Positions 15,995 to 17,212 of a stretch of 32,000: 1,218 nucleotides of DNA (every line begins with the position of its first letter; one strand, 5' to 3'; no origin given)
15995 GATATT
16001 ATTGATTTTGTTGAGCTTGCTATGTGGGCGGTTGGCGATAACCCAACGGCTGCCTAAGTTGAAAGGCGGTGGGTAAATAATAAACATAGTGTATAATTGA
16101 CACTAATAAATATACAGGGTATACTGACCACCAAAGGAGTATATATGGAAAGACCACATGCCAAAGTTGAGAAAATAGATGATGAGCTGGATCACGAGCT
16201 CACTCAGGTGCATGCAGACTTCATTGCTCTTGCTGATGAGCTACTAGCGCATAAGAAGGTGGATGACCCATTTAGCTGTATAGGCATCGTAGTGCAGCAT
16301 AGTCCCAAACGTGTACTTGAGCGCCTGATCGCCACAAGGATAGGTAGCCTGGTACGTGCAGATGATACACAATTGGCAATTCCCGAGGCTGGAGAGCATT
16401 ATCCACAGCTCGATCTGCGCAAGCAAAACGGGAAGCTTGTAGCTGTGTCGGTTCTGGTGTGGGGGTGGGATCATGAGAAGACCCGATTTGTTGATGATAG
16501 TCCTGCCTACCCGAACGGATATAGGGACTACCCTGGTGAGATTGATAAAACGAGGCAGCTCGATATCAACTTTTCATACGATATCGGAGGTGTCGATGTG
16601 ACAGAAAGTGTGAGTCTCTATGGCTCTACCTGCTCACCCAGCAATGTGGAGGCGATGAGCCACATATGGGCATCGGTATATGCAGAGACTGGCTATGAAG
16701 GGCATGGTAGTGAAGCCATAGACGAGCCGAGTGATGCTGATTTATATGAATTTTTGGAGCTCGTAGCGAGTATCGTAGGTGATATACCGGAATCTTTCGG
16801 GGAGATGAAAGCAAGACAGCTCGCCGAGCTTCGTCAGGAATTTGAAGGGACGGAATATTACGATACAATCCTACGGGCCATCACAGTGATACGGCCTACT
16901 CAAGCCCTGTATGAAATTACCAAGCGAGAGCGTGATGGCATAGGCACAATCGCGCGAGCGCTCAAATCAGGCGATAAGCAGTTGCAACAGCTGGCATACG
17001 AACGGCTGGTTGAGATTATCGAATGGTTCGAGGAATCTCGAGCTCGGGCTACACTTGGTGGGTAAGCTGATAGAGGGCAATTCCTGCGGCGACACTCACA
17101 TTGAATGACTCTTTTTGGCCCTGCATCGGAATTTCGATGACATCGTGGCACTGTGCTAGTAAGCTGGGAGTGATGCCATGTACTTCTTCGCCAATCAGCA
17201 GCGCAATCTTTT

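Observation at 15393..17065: Tandem pair of very acidic paralogous ORFans, each independently promoted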

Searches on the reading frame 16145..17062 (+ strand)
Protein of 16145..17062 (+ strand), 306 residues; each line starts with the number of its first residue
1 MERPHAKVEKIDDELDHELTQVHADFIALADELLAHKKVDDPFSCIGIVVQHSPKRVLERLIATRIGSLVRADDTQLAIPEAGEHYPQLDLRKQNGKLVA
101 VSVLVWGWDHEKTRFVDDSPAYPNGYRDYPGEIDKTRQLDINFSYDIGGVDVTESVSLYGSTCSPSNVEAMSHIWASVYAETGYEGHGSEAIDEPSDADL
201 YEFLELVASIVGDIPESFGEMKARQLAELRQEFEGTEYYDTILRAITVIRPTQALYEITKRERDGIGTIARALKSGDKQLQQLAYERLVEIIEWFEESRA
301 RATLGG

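Call 6: search_protein_families(library=pfam, proteins=[window:16145-17062:+], max_evalue=10)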
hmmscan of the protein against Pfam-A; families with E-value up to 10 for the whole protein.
window:16145-17062:+ (306 aa): 2 families
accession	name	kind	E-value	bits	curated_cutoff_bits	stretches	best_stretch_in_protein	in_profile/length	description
PF10109.15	Phage_TAC_7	-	0.15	12.6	25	1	195-235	37-76/79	Phage tail assembly chaperone proteins, E, or 41 or 14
PF09531.15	Ndc1_Nup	-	0.32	10.1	29.8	1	256-299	274-317/607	Nucleoporin protein Ndc1-Nup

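Call 10: find_homologous_proteins(query=window:16145-17062:+)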
Query window:16145-17062:+ (306 aa): 27 proteins with E <= 0.001 among 4515 candidates.
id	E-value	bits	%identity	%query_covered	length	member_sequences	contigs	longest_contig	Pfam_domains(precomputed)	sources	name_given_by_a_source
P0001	2.5e-201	685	100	100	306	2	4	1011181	-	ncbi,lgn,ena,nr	ncbi:hypothetical protein IPM09_01580 [Candidatus Saccharibacteria bacterium]|nr:MAG: hypothetical p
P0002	4.6e-164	563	84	99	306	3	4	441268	-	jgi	jgi:hypothetical protein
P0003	3.7e-99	350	56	98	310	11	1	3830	-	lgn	-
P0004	1.5e-64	236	44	92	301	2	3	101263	-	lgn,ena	-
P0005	7.0e-63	231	40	98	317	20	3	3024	-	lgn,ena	-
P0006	8.4e-62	227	40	99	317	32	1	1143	-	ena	-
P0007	5.9e-60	221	42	100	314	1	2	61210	-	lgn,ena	-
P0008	6.2e-60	221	43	87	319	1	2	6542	-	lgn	-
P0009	9.9e-56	207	41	84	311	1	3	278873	-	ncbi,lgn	-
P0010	2.8e-51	193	41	85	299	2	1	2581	-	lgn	-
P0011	3.9e-51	192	43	75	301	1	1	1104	-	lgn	-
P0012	1.4e-48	184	40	87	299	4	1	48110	-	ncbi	-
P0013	9.3e-48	181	42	76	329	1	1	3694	-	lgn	-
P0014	7.4e-47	178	39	89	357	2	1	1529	-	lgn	-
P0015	5.3e-46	175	39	94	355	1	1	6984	-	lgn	-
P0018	3.6e-42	163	40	69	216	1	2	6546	-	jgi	jgi:hypothetical protein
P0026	2.1e-36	144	37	89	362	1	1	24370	-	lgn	-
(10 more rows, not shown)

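Call 11: search_protein_families(library=phrogs, proteins=[window:16145-17062:+], max_evalue=1)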
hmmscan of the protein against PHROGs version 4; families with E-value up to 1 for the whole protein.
window:16145-17062:+ (306 aa): 0 families

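Call 12: search_protein_families(library=ncbifam, proteins=[window:16145-17062:+], max_evalue=1)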
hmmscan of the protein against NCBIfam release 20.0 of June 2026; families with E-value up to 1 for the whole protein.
window:16145-17062:+ (306 aa): 0 families

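Call 13: search_protein_families(library=padloc, proteins=[window:16145-17062:+], max_evalue=1)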
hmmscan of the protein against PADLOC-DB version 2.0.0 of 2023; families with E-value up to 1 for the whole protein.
window:16145-17062:+ (306 aa): 0 families

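Call 19: search_solved_structures(query=A2, max_evalue=10)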
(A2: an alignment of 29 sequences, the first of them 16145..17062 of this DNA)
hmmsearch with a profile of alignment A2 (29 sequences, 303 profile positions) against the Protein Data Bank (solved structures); distinct sequences matched with E-value up to 10: 1.
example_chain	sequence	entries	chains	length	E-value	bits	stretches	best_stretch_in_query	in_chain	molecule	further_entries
4exa_A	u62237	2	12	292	1.5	11.2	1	50-96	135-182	Putative uncharacterized protein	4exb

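Call 20: find_encoding_contigs(protein=P0009, flank=6000, max_places=3)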
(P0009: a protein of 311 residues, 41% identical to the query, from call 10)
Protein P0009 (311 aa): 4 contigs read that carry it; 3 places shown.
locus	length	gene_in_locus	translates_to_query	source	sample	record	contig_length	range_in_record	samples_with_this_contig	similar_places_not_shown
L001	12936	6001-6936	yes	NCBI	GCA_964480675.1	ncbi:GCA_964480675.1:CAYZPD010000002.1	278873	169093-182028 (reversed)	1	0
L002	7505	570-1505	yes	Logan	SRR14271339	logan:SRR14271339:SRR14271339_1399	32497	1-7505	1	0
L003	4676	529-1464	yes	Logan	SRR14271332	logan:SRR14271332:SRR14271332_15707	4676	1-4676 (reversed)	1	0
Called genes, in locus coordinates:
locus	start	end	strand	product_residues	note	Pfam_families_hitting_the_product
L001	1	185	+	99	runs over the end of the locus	PF18910:DUF5665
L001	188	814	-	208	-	-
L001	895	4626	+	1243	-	PF02811:PHP, PF07733:DNA_pol3_alpha, PF17657:DNA_pol3_finger, PF14579:HHH_6, PF01336:tRNA_anti-codon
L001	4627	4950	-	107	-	-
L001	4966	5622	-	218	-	-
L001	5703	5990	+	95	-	-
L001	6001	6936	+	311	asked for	-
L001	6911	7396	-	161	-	PF00588:SpoU_methylase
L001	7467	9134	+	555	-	PF00437:T2SSE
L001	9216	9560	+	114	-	-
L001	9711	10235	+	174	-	PF01245:Ribosomal_L19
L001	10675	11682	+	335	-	PF01351:RNase_HII, PF02021:UPF0102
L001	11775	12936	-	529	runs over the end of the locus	-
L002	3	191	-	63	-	?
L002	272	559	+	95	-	-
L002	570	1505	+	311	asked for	-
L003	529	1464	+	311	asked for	-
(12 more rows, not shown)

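Call 21: find_encoding_contigs(protein=P0004, flank=6000, max_places=3)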
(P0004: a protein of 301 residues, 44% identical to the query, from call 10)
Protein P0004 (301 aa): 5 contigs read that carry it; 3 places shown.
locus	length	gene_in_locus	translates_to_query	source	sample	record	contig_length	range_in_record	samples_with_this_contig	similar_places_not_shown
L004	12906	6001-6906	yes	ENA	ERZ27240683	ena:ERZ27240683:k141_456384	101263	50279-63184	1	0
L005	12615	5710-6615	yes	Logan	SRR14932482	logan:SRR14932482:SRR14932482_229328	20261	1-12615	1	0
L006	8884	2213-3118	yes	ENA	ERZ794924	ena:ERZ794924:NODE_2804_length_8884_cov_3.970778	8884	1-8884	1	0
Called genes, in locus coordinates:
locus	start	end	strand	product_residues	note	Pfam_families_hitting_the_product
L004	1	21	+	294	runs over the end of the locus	PF00483:NTP_transferase, PF12804:NTP_transf_3 (faint)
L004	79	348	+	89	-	-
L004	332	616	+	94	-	-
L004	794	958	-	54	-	-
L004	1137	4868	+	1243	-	PF02811:PHP, PF07733:DNA_pol3_alpha, PF17657:DNA_pol3_finger, PF14579:HHH_6, PF01336:tRNA_anti-codon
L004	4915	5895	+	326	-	-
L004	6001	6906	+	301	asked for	-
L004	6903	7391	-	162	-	PF00588:SpoU_methylase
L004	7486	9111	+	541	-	PF00437:T2SSE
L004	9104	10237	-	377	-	PF00390:malic, PF03949:Malic_M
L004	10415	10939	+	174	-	PF01245:Ribosomal_L19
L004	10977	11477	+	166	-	-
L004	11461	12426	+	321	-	PF01351:RNase_HII, PF02021:UPF0102, PF08378:NERD (weak)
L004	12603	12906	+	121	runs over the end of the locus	-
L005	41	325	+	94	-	-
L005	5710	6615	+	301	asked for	-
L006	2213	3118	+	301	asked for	-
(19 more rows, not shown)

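Call 28: predict_structure(alignment_id=A2)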
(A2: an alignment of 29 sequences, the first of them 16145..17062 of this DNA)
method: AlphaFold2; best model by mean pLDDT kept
length: 306 residues; sequences in the alignment: 29
mean_pLDDT: 90.8   pTM: 0.86
mean pLDDT of the five models: 90.8, 90.4, 90.4, 89.9, 89.8
residues with pLDDT >= 90: 225; 70-90: 59; 50-70: 22; < 50: 0
segments of 3 or more residues with pLDDT < 50: none
pLDDT, mean of each block of 10 residues (from residue 1): 83 84 95 95 94 97 97 83 62 94 96 84 83 95 94 95 88 86 66 93 98 95 97 97 97 96 95 97 98 96 84
secondary structure, 60 per line:
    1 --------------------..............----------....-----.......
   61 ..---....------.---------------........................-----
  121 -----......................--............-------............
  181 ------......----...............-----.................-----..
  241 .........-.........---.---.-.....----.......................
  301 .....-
elements in order: H21-34 E45-48 H54-62 H66-69 E96-115 E126-147 E150-161 E169-176 H177-180 E187-192 H197-211 H218-233 H239-249 H251-259 H269-273 H278-305

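Call 30: search_protein_representatives(alignment_id=A2)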
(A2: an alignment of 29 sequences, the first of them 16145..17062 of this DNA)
Query: 29 sequences, 303 profile positions. Proteins with E-value up to 0.001 (for the whole library): 176; up to 1e-10: 133; up to 1e-30: 69. The best 150 are listed.
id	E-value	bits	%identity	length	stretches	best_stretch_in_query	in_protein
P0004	6.9e-118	409.7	-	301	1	1-299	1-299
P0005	5.9e-114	396.8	-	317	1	1-301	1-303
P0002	1.5e-112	392.1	-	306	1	1-301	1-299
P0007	2.9e-111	388.0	-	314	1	1-301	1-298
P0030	2.7e-109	381.5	-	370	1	1-291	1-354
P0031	3.9e-105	367.8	-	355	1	1-301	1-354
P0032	9.6e-102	356.7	-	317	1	1-301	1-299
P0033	8.3e-101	353.6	-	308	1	1-298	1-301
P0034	8.5e-99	347.0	-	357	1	1-297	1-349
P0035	1.5e-96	339.6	-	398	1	1-302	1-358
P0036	8.8e-96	337.1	-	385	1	1-302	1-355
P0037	4.5e-93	328.2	-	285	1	1-223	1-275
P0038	1.4e-92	326.6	-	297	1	14-297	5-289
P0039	1.3e-88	313.6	-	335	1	1-299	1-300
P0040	2.3e-87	309.5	-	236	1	1-239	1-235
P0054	1.0e-69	251.5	-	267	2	138-301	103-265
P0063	1.9e-63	230.9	-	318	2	131-302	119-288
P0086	3.2e-37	144.8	-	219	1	16-214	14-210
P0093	5.9e-30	120.9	-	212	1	15-222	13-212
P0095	4.3e-27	111.5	-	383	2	135-233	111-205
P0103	2.8e-24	102.3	-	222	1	23-213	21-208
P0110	1.1e-21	93.8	-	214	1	24-217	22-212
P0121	2.2e-19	86.3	-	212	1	16-213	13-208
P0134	5.0e-16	75.2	-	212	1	21-211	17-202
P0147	2.8e-13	66.2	-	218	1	11-214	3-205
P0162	4.6e-09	52.3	-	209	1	10-214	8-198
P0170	4.1e-07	45.9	-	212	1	14-215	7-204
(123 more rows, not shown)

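Call 33: fold_search(model_id=the predicted structure, library=pdb)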
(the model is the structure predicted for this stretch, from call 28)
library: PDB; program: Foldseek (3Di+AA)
matches with E <= 10: 345; with E <= 0.001: 0
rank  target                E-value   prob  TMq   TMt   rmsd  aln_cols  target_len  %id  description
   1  3qku_A                5.8e-02  0.23  0.15  0.13  15.8       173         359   15  Mre11 Rad50 binding domain in complex with Rad50 and AMP-PNP (released 2011-03-30)
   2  7ds6_A                6.1e-02  0.11  0.11  0.12  14.6       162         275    9  Crystal structure of actin capping protein in complex with twinflin-1/CD2AP CPI chimera peptide (TWN-CDC) (released 2021-03-03)
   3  3lk4_1                6.5e-02  0.13  0.11  0.12  14.6       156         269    9  Crystal structure of CapZ bound to the uncapping motif from CD2AP (released 2010-04-07)
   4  4dm0_A                6.5e-02  0.12  0.13  0.09  22.3       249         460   12  TN5 transposase: 20MER OUTSIDE END 2 MN complex (released 2012-02-22)
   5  3lk3_A                1.0e-01  0.08  0.10  0.11  15.3       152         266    8  Crystal structure of CapZ bound to the CPI and CSI uncapping motifs from CARMIL (released 2010-04-07)
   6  3aux                  1.0e-01  0.07  0.10  0.09  18.5       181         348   10  Crystal structure of Rad50 bound to ADP (released 2011-05-25)
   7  7ds3_A                1.2e-01  0.08  0.11  0.12  17.0       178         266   11  Crystal structure of actin capping protein in complex with twinflin-2 C-terminus tail (released 2021-03-03)
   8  3qkt_A                1.6e-01  0.12  0.13  0.12  13.0       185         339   13  Rad50 ABC-ATPase with adjacent coiled-coil region in complex with AMP-PNP (released 2011-03-30)
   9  1izn_C                1.7e-01  0.05  0.10  0.10  14.8       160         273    9  Crystal Structure of Actin Filament Capping Protein CapZ (released 2003-04-08)
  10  3ecp_A                2.0e-01  0.11  0.15  0.11  22.5       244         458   11  Crystal Structure Of Tn5 Transposase Complexed With 5' Phosphorylated Transposon End DNA (released 2008-10-21)
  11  9b85_N                2.0e-01  0.04  0.09  0.10  17.6       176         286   10  Cryo-EM structure of human dynactin complex bound to Chlamydia effector Dre1 (released 2025-04-16)
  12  5dny_D                2.2e-01  0.08  0.12  0.11  15.5       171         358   10  Structure of the ATPrS-Mre11/Rad50-DNA complex (released 2016-02-24)
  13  3aa1_A                2.3e-01  0.09  0.11  0.12  13.9       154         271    8  Crystal structure of Actin capping protein in complex with the Cp-binding motif derived from CKIP-1 (released 2010-08-04)
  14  3auy_B                2.6e-01  0.09  0.12  0.11  16.8       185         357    7  Crystal structure of Rad50 bound to ADP (released 2011-05-25)
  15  7yzp_C                2.7e-01  0.07  0.11  0.08  27.6       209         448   11  Hairpin-bound state of the E. coli Mre11-Rad50 (SbcCD) head complex bound to ADP and a DNA hairpin (released 2022-08-17)
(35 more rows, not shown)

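Call 38: fold_search(model_id=the predicted structure, library=viral)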
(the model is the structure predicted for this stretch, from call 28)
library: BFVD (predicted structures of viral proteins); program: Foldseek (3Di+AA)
matches with E <= 10: 558; with E <= 0.001: 0
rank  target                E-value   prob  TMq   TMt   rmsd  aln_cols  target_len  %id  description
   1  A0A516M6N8            2.4e-02  0.41  0.18  0.18  20.8       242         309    9  (no name in the UniProt tables at hand)
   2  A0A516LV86            2.7e-02  0.38  0.16  0.16  16.1       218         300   14  (no name in the UniProt tables at hand)
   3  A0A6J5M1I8            3.0e-02  0.33  0.15  0.15  17.6       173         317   11  LGT_TIGR03299, phage/plasmid-like protein TIGR03299 [uncultured Caudovirales phage]
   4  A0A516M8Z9            4.5e-02  0.12  0.14  0.15  18.8       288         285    9  (no name in the UniProt tables at hand)
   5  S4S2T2                4.8e-02  0.38  0.17  0.19  18.4       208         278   11  (no name in the UniProt tables at hand)
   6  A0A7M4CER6            4.8e-02  0.09  0.15  0.08  18.1       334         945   11  mRNA-capping enzyme [Pyramimonas orientalis virus 01B]
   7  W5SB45                7.2e-02  0.09  0.14  0.06  20.7       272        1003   10  mRNA 5'-phosphatase [Pithovirus sibericum]
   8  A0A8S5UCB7            8.0e-02  0.18  0.16  0.16  18.3       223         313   10  Uncharacterized protein [Siphoviridae sp. ctgN495]
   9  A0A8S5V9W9            9.6e-02  0.21  0.15  0.16  18.2       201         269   10  DUF932 domain-containing protein [Ackermannviridae sp. ctUml7]
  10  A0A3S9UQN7            9.6e-02  0.08  0.12  0.09  21.8       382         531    9  Uncharacterized protein [Mycobacterium phage DrLupo]
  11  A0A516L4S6            1.1e-01  0.23  0.16  0.11  16.6       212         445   11  (no name in the UniProt tables at hand)
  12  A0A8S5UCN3            1.3e-01  0.13  0.14  0.13  17.0       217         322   12  Uncharacterized protein [Siphoviridae sp. ctgN495]
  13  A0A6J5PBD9            1.8e-01  0.18  0.17  0.15  17.4       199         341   12  DUF932 domain-containing protein [uncultured Caudovirales phage]
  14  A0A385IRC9            1.8e-01  0.06  0.09  0.03  36.6       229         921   13  (no name in the UniProt tables at hand)
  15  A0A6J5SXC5            2.1e-01  0.14  0.14  0.12  19.4       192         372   12  Uncharacterized protein [uncultured Caudovirales phage]
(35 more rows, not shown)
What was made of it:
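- On Any protein of solved structure: BFVD gave a best E of 0.024 with TM 0.18 (call 38).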

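Call 41: find_related_loci(query=A4, collection=genome_contigs, flank=6000)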
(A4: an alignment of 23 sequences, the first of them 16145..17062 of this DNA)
Query A4 (306 aa) in genome_contigs; peptide patterns used: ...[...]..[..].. (x = any residue, [..] = any of these).
16 stretches matched a pattern; 16 encode a relative of the query (tblastn E <= 1e-3); 16 distinct loci.
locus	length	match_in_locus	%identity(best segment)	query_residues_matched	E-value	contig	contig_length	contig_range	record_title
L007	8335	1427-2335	84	1-303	7e-171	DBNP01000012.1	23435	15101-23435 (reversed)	MAG TPA_asm: Candidatus Saccharibacteria bacterium UBA669 UBA669_contig_18100, whole genome shotgun sequence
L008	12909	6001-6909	56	1-301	4e-106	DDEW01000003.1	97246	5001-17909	MAG TPA_asm: Candidatus Saccharibacteria bacterium UBA1944 UBA1944_contig_29564, whole genome shotgun sequence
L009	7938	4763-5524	43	1-256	2e-60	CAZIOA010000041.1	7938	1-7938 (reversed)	MAG TPA_asm: uncultured Candidatus Saccharibacteria bacterium isolate SRP263527_co2_73 genome assembly, contig: NODE_869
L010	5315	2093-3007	37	1-306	6e-59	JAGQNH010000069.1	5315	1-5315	MAG: Candidatus Saccharibacteria bacterium isolate HKST-UBA63 2009_449342, whole genome shotgun sequence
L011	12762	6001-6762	41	1-256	2e-62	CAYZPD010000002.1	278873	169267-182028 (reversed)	MAG TPA_asm: uncultured Candidatus Saccharibacteria bacterium isolate SRP292972_co3_105 genome assembly, contig: NODE_54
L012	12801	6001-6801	40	1-267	3e-54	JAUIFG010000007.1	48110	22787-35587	MAG: bacterium isolate 8_bin.73 NODE_876_length_48110_cov_1.392931, whole genome shotgun sequence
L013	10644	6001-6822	40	2-274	3e-53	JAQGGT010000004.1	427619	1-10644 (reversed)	MAG: Candidatus Saccharibacteria bacterium isolate RYN_414 scaffold_3512080, whole genome shotgun sequence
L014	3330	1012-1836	38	13-284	8e-52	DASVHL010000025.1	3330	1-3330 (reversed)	MAG TPA_asm: Candidatus Saccharimonadales bacterium isolate SMAG_U2965 k141_2012, whole genome shotgun sequence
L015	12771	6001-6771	39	1-256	4e-50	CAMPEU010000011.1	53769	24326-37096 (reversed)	MAG: uncultured Candidatus Saccharibacteria bacterium isolate ERR4918all_bin.1_MetaWRAP_v1.1_MAG genome assembly, contig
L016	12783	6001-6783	41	16-273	5e-41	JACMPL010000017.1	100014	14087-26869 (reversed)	MAG: Candidatus Saccharibacteria bacterium isolate LF-bin-340 FL-bin-340-contig-k141_917103, whole genome shotgun sequen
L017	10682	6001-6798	36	28-293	4e-38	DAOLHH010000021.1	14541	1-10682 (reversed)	MAG TPA_asm: Candidatus Saccharibacteria bacterium isolate AMR_MDS_0253 NODE_205_length_14541_cov_7.228082, whole genome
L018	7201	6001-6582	33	16-211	6e-24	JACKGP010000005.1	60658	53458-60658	MAG: Candidatus Nomurabacteria bacterium isolate HK-STAS-PATE-39 HK-STAS-PATE-39_5, whole genome shotgun sequence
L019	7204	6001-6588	27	15-210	2e-22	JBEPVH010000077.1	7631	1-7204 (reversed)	MAG: bacterium isolate 22E.semibin_refined.006_sub NODE_9385_length_7631_cov_5.031019:0-7631, whole genome shotgun seque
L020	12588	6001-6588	30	29-226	4e-21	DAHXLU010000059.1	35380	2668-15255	MAG TPA_asm: Candidatus Dormiibacterota bacterium isolate clean1604 k141_136012, whole genome shotgun sequence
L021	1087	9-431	34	132-273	2e-17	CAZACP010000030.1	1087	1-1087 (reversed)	MAG TPA_asm: uncultured Candidatus Saccharibacteria bacterium isolate SRP135725_co1_375 genome assembly, contig: NODE_35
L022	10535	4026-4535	25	18-206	4e-15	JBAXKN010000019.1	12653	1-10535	MAG: Candidatus Saccharibacteria bacterium isolate ELA402 MAG402_19, whole genome shotgun sequence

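Call 45: search_protein_families(library=pfam, alignment_id=A4, max_evalue=10)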
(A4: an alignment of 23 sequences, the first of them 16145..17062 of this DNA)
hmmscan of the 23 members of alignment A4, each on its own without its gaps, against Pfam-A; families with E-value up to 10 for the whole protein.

A. member 1, window:16145-17062:+ (306 aa): 2 families
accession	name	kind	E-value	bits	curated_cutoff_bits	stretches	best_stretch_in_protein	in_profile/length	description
PF10109.15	Phage_TAC_7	-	0.15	12.6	25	1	195-235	37-76/79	Phage tail assembly chaperone proteins, E, or 41 or 14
PF09531.15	Ndc1_Nup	-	0.32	10.1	29.8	1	256-299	274-317/607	Nucleoporin protein Ndc1-Nup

B. families by the number of members that match (of 23 scanned): 12 families
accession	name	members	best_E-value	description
PF10109.15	Phage_TAC_7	2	0.14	Phage tail assembly chaperone proteins, E, or 41 or 14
PF04965.19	GPW_gp25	1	0.0026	Baseplate wedge protein gp25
PF15937.10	PrlF_antitoxin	1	0.074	prlF antitoxin for toxin YhaV_toxin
PF01448.29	ELM2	1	0.11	ELM2 domain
PF18741.7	MTES_1575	1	0.13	REase_MTES_1575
PF03492.21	Methyltransf_7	1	0.14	SAM dependent carboxyl methyltransferase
PF12110.13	Nup96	1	0.19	Nuclear protein 96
PF19794.4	DUF6278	1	0.19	Family of unknown function (DUF6278)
PF09272.15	Hepsin-SRCR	1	0.21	Hepsin, SRCR domain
PF05402.18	PqqD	1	0.3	Coenzyme PQQ synthesis protein D (PqqD)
PF12833.13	HTH_18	1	0.3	Helix-turn-helix domain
PF09531.15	Ndc1_Nup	1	0.32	Nucleoporin protein Ndc1-Nup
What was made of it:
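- On Any Pfam / NCBIfam / PHROG / PADLOC family: Scanning 23 family members individually gives no recurrent family (call 45).
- Closest known: Helix-grip. Different: No Pfam SRPBCC family matches even at E <= 10 (calls 6, 45).
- Tried and rejected: Pfam, NCBIfam, PHROGs and PADLOC on A and B, and Pfam on 23 family members, gave nothing usable (calls 6, 11-13, 45).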

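Call 46: search_protein_families(library=pfam, proteins=[L013:5096-5749:-, L017:5011-5682:-, L013:6954-7484:+, L017:7238-8110:+, L018:6606-7082:+, L018:5621-5878:+, L022:4606-5223:-, L022:3103-3795:-, L016:4415-4705:-, L016:7336-9243:+], max_evalue=0.01)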
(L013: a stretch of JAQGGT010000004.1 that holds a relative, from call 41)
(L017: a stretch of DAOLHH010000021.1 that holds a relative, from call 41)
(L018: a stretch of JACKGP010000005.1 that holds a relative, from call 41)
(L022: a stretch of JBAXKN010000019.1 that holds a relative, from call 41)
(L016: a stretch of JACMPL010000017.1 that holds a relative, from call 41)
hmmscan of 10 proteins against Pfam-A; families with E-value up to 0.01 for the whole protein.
L013:5096-5749:- (217 aa): 2 families
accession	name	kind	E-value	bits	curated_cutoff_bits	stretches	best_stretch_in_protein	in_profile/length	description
PF24038.1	DUF7347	-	0.00057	20.5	27.6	1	4-65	9-72/77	Domain of unknown function (DUF7347)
PF00293.34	NUDIX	-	0.0011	19.5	21.1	1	82-189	6-118/134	NUDIX domain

L017:5011-5682:- (223 aa): 1 family
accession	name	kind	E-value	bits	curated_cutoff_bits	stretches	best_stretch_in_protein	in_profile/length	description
PF00293.34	NUDIX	-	0.0025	18.3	21.1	1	82-159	5-90/134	NUDIX domain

L013:6954-7484:+ (177 aa): 0 families

L017:7238-8110:+ (291 aa): 6 families
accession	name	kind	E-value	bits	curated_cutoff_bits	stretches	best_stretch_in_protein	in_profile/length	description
PF14397.11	ATPgrasp_ST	-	1.9e-09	37.6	31.4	1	206-253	215-262/278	Sugar-transfer associated ATP-grasp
PF14398.11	ATPgrasp_YheCD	-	1.1e-08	35.1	26.8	1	178-256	153-236/255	YheC/D like ATP-grasp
PF02655.19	ATP-grasp_3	-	3.4e-08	34.2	23.2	1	89-245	1-155/160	ATP-grasp domain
PF07478.18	Dala_Dala_lig_C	-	4.3e-07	30.1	24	1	199-249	128-178/204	D-ala D-ala ligase C-terminus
PF08443.16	RimK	-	1.7e-06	28.2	21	1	91-271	3-188/188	RimK-like ATP-grasp domain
PF03133.20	TTL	-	0.00021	21.1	20.1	0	227-250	239-262/292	Tubulin-tyrosine ligase family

L018:6606-7082:+ (159 aa): 1 family
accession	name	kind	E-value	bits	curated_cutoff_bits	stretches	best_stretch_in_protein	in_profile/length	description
PF02643.20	DUF192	-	3.9e-22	78.7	27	1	53-153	5-94/96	Uncharacterized ACR, COG1430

L018:5621-5878:+ (86 aa): 0 families

L022:4606-5223:- (205 aa): 1 family
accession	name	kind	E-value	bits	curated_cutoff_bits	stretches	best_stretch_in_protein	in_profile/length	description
PF01797.21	Y1_Tnp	-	4e-10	40.3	23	1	61-138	37-119/121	Transposase IS200 like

L022:3103-3795:- (230 aa): 0 families

L016:4415-4705:- (96 aa): 0 families

L016:7336-9243:+ (636 aa): 0 families
